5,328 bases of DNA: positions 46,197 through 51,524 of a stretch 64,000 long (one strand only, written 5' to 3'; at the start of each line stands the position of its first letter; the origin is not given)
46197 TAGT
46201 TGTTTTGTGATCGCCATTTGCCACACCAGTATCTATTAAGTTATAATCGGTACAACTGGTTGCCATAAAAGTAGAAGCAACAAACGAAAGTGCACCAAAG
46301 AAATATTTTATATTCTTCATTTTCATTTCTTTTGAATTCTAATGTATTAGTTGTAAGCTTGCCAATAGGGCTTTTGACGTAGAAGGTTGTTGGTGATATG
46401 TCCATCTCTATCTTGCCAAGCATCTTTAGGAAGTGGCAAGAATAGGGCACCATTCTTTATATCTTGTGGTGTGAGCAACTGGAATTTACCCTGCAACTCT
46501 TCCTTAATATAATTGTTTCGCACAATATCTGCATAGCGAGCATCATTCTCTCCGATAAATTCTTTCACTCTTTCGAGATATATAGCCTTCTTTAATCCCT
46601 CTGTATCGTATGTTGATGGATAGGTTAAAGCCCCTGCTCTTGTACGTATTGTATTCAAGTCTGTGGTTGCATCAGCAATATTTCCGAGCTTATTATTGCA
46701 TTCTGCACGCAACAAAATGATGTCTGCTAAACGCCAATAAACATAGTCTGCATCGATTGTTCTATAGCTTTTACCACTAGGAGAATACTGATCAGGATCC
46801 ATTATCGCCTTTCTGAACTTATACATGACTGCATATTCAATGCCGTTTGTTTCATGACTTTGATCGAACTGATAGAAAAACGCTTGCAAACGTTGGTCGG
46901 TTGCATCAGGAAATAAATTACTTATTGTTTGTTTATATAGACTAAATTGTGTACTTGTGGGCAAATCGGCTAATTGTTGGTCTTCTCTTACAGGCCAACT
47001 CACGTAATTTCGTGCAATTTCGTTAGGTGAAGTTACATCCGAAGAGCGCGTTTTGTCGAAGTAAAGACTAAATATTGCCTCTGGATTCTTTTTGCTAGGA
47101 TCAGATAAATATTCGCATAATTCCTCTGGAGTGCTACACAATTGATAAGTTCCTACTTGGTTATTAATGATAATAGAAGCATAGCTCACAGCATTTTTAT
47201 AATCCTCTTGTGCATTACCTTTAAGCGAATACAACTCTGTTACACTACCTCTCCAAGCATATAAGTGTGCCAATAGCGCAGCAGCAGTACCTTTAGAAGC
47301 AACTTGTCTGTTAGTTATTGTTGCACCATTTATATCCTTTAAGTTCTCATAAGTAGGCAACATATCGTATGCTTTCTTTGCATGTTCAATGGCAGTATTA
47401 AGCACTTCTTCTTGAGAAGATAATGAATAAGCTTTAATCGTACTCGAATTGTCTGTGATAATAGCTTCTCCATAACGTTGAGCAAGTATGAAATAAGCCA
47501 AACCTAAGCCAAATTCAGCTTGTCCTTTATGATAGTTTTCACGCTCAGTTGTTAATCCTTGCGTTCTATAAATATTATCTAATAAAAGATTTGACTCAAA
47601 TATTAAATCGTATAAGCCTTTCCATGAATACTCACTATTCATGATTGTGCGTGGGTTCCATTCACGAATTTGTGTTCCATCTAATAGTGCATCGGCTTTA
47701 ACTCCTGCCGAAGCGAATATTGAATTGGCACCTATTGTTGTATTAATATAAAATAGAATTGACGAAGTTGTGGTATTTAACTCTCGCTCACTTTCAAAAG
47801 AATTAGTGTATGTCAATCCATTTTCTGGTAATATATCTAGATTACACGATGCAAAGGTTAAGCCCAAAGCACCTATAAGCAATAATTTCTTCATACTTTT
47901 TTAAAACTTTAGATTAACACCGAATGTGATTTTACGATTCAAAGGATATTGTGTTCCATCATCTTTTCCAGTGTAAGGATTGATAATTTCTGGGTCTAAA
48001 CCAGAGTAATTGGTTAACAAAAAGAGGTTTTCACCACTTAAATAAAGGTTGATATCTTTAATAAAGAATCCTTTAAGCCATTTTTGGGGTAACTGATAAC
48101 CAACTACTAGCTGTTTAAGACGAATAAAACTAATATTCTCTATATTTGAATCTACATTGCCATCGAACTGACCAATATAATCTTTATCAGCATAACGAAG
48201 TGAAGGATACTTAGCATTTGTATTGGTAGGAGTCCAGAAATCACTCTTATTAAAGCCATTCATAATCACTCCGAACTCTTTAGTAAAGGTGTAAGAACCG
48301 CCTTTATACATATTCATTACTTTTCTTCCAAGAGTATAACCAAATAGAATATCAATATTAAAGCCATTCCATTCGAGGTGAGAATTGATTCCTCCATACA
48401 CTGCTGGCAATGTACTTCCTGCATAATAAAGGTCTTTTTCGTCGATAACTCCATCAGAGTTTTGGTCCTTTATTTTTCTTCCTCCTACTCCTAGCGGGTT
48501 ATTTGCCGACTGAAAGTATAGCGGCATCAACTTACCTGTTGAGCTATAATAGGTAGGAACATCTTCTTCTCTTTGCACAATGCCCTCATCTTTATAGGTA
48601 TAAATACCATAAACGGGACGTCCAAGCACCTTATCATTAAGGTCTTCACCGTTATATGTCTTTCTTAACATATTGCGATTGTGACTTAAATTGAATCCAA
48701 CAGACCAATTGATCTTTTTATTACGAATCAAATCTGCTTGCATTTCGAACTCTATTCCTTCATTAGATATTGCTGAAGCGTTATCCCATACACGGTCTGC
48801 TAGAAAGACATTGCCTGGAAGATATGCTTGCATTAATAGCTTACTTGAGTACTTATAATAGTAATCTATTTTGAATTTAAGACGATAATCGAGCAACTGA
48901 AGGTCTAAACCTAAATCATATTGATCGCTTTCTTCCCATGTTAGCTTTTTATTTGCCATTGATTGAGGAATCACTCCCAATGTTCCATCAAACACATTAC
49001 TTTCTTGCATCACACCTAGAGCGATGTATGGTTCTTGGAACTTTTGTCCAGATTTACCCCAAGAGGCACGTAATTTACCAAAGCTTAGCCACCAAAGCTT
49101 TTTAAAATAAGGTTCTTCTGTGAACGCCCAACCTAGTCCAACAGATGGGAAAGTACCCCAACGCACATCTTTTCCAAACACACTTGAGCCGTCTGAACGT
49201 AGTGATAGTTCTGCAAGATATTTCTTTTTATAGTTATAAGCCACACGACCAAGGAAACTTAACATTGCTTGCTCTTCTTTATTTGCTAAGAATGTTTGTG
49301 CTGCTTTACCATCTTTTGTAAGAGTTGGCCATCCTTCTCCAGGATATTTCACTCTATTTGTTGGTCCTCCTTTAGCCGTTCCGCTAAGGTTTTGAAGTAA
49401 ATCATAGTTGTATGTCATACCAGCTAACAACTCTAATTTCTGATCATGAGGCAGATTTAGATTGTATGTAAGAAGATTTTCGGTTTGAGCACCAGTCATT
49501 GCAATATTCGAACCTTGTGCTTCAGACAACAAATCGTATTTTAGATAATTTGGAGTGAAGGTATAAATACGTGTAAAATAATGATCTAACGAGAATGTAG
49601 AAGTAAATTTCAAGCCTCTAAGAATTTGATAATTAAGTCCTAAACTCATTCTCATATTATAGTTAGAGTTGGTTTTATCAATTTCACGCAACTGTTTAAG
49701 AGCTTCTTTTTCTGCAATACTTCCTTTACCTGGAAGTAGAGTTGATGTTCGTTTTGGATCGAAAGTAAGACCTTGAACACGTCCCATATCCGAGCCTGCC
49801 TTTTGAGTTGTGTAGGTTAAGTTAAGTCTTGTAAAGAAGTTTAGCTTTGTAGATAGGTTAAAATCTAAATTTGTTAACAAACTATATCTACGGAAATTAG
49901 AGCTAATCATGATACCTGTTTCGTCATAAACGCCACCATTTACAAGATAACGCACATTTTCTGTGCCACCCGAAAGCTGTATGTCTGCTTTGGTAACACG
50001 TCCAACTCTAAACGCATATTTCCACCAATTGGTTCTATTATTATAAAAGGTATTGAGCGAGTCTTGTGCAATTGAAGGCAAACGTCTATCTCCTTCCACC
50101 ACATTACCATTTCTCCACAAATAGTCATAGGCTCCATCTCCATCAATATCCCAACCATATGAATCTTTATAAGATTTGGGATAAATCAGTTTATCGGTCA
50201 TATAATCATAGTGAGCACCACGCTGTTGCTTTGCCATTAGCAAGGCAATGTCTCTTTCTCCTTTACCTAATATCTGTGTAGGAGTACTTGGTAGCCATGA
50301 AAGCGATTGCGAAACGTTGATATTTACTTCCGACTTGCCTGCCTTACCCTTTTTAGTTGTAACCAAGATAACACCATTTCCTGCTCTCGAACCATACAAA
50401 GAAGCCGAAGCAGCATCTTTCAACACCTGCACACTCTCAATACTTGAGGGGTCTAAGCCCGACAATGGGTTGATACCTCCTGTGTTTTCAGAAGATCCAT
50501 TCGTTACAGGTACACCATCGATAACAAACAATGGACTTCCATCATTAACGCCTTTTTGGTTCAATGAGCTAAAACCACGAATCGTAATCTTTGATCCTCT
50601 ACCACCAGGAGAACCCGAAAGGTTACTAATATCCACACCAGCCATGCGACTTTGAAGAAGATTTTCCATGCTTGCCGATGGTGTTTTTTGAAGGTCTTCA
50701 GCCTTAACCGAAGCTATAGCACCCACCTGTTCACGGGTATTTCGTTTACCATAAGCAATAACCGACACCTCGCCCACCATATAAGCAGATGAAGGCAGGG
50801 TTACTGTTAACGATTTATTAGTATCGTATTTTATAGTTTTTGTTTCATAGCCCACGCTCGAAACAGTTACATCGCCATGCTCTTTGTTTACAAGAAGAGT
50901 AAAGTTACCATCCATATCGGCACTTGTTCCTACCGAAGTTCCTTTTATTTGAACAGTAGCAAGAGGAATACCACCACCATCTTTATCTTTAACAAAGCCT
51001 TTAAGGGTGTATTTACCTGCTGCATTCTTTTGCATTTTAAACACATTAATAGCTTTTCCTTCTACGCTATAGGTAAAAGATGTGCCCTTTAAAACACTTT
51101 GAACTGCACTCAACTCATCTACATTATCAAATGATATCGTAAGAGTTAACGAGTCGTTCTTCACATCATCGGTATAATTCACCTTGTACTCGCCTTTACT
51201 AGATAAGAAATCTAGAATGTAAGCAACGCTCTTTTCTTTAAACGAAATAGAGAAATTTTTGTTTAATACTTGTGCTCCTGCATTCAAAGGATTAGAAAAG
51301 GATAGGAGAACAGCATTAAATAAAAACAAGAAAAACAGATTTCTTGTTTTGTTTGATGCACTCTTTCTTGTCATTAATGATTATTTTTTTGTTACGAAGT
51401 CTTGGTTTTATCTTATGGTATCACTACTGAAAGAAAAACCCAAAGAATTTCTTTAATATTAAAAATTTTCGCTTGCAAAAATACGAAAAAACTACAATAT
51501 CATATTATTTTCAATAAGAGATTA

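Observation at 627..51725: Dispersed family of ~88-bp intergenic blocks built from four 22-bp quasi-palindromic units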

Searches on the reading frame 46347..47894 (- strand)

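Call 70: search_protein_families(library=pfam, proteins=[window:46347-47894:-], max_evalue=0.00001)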
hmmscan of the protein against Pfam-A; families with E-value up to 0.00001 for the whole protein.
window:46347-47894:- (515 aa): 2 families
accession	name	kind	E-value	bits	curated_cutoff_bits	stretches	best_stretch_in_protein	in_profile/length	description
PF07980.17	SusD_RagB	-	6.3e-21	75.7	23.1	1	353-473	131-247/297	SusD family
PF14322.12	SusD-like_3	-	2e-12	48.2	27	1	85-211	72-189/191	Starch-binding associating with outer membrane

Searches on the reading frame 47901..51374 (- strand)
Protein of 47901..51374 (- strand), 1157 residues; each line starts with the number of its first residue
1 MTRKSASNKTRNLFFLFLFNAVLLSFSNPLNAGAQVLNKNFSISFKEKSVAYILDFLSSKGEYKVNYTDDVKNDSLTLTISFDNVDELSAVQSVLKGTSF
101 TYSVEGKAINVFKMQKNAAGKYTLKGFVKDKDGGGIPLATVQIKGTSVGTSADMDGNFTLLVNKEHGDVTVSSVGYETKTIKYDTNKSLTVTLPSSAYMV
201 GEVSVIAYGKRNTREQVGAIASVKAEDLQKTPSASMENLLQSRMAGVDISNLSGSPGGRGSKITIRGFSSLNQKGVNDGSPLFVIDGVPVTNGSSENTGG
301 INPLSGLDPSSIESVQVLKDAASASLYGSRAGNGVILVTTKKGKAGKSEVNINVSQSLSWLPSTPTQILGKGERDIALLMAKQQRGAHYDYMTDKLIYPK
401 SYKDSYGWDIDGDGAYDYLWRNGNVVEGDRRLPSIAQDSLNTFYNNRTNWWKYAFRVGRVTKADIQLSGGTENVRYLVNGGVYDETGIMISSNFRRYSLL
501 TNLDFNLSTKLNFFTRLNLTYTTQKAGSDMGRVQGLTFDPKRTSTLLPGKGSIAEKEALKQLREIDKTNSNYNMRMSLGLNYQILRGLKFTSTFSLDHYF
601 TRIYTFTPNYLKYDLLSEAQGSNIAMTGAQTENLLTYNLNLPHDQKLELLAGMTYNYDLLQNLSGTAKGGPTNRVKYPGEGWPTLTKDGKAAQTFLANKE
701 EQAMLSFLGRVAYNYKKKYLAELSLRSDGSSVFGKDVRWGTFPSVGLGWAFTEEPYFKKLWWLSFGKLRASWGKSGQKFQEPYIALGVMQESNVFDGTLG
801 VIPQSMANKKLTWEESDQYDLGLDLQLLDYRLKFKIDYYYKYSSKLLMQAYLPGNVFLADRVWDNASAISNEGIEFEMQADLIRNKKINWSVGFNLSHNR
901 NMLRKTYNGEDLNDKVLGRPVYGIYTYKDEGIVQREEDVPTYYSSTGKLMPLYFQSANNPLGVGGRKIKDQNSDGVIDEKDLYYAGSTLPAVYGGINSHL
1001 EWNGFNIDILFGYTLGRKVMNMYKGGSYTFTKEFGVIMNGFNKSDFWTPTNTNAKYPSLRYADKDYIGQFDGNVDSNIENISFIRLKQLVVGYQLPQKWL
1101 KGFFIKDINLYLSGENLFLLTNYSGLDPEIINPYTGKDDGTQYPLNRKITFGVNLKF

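Call 13: search_protein_families(library=pfam, proteins=[window:47901-51374:-])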
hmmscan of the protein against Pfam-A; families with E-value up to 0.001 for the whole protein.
window:47901-51374:- (1157 aa): 3 families
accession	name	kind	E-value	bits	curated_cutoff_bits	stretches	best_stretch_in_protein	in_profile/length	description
PF07715.20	Plug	-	4.7e-23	82.2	23.9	1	214-335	3-107/107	TonB-dependent Receptor Plug Domain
PF13715.12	CarbopepD_reg_2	-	3.4e-13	49.9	32.2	1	125-205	2-88/88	CarboxypepD_reg-like domain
PF13620.12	CarboxypepD_reg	-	2.4e-09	37.8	32.3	1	123-183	1-69/82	Carboxypeptidase regulatory-like domain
